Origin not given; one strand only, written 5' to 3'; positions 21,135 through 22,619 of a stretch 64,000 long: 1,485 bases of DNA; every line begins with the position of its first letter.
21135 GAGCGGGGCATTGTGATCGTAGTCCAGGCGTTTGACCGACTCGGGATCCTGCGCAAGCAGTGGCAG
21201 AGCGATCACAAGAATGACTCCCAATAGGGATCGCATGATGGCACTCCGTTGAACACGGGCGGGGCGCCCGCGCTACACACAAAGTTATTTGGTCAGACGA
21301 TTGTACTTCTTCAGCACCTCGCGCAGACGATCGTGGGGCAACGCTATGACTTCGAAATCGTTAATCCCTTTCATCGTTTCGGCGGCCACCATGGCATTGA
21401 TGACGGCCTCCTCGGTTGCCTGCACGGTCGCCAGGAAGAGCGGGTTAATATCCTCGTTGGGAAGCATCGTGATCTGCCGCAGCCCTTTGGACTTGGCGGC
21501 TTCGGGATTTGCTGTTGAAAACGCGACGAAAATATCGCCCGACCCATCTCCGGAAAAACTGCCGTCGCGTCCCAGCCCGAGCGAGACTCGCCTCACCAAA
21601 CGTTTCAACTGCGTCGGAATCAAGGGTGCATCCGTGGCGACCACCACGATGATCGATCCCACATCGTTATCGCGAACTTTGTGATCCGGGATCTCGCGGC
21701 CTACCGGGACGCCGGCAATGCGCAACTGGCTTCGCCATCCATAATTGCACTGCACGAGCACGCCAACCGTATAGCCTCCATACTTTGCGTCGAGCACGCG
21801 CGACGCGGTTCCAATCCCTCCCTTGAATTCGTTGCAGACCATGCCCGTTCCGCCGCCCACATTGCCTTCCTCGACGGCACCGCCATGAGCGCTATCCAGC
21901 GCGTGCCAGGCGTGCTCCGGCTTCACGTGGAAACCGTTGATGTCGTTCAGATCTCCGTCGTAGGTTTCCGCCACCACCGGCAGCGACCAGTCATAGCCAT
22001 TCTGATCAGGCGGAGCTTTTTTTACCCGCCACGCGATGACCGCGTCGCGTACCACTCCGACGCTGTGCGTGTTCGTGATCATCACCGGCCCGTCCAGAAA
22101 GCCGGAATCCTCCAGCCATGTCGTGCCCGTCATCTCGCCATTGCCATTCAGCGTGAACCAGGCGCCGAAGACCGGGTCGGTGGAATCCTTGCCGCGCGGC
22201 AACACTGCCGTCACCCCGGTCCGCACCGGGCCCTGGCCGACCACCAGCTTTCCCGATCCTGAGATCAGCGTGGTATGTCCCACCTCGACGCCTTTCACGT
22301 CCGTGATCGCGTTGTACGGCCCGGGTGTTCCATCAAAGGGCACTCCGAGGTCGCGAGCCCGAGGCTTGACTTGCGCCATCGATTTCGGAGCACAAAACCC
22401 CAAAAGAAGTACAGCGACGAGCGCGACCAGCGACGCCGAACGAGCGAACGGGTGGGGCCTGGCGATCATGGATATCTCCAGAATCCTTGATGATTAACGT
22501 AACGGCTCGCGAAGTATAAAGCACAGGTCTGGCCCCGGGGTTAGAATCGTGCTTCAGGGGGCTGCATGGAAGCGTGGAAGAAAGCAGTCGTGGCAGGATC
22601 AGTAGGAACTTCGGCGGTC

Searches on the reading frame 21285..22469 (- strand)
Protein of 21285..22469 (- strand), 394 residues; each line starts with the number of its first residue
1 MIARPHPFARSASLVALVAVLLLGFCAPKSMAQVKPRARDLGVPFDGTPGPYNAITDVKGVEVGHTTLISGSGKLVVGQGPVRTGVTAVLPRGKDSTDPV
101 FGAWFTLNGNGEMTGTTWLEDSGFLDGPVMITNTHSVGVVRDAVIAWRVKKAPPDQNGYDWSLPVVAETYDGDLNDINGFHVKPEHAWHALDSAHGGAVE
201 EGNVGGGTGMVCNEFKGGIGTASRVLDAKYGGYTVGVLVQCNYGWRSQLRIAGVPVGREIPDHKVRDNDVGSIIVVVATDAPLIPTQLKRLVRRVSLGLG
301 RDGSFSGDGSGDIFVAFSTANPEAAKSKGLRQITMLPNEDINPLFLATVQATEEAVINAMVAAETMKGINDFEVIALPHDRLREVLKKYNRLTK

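Call 31: search_protein_families(library=pfam, proteins=[window:21285-22469:-], max_evalue=0.00001)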
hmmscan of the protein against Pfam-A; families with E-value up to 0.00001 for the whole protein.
window:21285-22469:- (394 aa): 1 family
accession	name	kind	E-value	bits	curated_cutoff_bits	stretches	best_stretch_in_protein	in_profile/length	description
PF03576.19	Peptidase_S58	-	1.4e-116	389.7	23.9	1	53-371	1-304/307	Peptidase family S58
